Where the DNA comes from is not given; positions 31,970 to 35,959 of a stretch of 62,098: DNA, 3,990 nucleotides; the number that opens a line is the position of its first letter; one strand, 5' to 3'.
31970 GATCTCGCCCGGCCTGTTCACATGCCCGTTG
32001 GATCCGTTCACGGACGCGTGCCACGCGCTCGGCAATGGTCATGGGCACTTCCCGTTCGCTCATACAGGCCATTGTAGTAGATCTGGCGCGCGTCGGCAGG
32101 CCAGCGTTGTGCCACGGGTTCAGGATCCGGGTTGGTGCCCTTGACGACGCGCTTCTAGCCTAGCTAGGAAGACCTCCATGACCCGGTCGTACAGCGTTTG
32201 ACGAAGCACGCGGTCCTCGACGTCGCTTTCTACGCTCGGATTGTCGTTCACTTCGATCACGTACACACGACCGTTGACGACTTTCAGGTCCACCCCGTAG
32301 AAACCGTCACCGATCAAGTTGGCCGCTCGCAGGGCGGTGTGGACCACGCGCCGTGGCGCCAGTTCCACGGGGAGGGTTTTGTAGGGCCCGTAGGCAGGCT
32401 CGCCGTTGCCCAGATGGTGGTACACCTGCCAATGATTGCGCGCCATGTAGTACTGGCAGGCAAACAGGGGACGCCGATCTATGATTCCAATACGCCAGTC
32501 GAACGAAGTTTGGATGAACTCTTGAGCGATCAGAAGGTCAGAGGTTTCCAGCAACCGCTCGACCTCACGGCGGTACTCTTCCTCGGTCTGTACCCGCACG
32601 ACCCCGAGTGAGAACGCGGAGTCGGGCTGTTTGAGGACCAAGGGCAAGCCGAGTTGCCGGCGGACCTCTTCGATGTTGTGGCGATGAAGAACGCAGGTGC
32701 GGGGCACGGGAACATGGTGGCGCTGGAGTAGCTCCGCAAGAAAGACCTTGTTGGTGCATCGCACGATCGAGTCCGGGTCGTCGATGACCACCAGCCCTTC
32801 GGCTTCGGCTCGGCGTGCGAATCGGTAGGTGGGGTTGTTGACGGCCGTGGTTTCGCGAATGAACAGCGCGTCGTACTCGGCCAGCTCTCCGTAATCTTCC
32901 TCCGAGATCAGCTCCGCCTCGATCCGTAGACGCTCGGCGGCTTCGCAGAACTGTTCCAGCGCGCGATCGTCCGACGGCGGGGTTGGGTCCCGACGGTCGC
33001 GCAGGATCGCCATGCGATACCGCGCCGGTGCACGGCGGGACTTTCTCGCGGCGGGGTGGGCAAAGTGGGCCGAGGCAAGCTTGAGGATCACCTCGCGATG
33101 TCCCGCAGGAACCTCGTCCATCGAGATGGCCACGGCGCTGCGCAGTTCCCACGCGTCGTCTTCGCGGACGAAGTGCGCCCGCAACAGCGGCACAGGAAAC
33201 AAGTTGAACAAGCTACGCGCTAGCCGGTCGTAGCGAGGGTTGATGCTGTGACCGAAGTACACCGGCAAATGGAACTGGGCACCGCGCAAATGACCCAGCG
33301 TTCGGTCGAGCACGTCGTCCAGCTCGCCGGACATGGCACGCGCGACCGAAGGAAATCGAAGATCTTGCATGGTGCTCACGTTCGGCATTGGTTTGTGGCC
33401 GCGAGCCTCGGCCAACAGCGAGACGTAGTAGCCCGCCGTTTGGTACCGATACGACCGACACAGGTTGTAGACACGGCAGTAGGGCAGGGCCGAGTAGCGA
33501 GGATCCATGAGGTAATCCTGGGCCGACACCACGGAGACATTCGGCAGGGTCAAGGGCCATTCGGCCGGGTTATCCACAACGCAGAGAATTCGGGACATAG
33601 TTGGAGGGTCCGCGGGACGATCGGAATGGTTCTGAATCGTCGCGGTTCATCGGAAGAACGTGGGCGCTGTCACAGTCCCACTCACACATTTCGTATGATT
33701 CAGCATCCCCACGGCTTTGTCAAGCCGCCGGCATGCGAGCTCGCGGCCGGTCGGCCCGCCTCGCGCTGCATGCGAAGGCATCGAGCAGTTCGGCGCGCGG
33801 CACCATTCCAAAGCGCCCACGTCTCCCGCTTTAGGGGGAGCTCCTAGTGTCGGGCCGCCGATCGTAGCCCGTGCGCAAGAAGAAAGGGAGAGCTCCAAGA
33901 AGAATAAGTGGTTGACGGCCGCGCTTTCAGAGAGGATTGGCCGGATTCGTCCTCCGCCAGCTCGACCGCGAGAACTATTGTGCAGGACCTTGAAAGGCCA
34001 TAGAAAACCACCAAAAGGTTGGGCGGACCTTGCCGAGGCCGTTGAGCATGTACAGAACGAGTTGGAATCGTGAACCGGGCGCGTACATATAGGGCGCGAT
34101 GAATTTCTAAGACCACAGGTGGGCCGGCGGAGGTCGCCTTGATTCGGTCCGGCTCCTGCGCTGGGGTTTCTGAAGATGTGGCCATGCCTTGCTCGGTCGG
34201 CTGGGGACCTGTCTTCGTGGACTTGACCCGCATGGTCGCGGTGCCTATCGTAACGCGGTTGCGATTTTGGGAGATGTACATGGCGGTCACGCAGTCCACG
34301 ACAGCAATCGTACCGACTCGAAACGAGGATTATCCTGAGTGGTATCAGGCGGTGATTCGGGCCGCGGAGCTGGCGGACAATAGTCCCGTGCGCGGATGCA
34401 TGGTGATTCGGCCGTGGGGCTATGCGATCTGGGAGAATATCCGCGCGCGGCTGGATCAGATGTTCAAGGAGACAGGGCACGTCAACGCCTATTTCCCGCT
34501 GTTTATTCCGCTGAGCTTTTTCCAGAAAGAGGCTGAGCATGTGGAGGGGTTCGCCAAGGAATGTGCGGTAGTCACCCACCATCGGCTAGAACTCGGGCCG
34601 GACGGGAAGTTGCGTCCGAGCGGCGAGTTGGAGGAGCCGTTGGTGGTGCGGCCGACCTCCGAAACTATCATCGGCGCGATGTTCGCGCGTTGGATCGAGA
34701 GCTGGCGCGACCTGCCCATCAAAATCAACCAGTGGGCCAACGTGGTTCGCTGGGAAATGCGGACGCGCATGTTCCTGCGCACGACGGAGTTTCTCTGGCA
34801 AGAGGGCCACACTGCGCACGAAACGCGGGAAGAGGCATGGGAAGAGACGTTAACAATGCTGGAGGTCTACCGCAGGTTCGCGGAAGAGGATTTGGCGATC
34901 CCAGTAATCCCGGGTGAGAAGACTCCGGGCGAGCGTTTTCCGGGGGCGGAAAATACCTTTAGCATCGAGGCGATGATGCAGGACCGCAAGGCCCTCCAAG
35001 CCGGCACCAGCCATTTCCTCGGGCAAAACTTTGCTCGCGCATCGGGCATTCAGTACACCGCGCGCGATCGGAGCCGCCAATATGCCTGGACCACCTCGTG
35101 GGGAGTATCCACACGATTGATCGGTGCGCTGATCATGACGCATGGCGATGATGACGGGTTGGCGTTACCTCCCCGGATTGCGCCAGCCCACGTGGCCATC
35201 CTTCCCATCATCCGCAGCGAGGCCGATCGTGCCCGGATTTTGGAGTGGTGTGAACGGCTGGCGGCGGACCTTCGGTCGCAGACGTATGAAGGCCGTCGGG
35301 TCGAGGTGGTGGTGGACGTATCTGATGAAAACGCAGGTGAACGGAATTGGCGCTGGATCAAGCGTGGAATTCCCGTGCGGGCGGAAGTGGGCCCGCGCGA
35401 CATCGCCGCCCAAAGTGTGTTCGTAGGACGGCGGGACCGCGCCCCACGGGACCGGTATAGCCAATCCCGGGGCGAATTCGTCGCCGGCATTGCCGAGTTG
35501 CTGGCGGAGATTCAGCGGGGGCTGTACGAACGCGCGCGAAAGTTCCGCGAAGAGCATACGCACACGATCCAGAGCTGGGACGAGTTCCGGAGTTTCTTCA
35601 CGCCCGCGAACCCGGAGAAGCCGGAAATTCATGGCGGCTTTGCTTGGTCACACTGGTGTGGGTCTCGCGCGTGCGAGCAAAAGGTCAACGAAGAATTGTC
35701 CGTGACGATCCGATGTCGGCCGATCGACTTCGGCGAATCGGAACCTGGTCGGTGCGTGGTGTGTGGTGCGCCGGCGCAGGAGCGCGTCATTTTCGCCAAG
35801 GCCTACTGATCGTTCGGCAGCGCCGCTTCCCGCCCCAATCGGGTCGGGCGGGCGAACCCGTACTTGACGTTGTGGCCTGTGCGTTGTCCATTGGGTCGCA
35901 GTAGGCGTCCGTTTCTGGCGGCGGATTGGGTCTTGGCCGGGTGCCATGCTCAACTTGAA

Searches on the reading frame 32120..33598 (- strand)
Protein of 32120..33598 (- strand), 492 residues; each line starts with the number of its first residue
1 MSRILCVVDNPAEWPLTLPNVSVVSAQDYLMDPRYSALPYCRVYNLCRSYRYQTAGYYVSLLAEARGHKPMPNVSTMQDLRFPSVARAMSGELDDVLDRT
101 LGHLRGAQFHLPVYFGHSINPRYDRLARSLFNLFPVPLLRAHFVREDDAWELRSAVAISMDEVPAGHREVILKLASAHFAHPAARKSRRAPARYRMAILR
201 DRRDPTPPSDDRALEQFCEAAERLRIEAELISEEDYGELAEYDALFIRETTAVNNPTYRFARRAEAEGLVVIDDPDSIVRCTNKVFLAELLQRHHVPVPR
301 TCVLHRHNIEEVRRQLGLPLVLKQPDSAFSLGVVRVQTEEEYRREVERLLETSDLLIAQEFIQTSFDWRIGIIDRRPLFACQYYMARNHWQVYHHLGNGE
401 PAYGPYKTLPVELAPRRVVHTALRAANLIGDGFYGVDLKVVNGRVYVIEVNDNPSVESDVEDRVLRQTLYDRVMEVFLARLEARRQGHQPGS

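Call 71: search_protein_families(library=pfam, proteins=[window:32120-33598:-], max_evalue=0.00001)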
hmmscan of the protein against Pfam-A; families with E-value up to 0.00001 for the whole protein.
window:32120-33598:- (492 aa): 4 families
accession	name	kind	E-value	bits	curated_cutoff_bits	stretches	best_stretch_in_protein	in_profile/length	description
PF14401.11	RLAN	-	2e-44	151.3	25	1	26-171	1-147/150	RimK-like ATPgrasp N-terminal domain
PF08443.16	RimK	-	2.4e-08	34.2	21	1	283-457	3-170/188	RimK-like ATP-grasp domain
PF02655.19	ATP-grasp_3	-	1.3e-07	32.3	23.2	1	281-451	1-154/160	ATP-grasp domain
PF07478.18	Dala_Dala_lig_C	-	4.7e-06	26.7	24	1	307-454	26-176/204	D-ala D-ala ligase C-terminus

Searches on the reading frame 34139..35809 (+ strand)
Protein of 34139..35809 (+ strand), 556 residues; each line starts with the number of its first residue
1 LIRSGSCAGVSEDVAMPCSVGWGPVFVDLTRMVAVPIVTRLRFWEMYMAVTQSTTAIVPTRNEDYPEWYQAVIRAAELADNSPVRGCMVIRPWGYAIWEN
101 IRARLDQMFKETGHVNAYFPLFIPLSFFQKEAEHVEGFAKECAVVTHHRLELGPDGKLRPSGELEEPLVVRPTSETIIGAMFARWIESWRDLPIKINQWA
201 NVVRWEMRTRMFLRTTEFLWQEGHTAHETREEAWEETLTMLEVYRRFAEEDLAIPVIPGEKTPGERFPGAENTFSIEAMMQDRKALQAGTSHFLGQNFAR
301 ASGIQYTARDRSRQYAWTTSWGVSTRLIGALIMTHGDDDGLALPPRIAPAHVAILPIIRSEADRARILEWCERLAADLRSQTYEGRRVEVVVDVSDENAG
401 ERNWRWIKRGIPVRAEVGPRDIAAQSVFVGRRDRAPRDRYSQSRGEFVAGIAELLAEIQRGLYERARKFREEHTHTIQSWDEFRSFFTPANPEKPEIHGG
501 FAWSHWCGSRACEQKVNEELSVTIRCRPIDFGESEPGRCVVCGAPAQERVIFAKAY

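Call 71: search_protein_families(library=pfam, proteins=[window:34139-35809:+], max_evalue=0.00001)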
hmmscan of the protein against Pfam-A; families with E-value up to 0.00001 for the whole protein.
window:34139-35809:+ (556 aa): 3 families
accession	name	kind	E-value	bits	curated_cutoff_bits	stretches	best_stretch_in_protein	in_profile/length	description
PF09180.16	ProRS-C_1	-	3.8e-18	65.8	31.5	1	499-556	11-71/71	Prolyl-tRNA synthetase, C-terminal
PF00587.30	tRNA-synt_2b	-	1.9e-16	61.1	29.3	1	164-332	7-176/179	tRNA synthetase class II core domain (G, H, P, S and T)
PF03129.25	HGTP_anticodon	-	1.8e-08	34.8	21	1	352-453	2-93/94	Anticodon binding domain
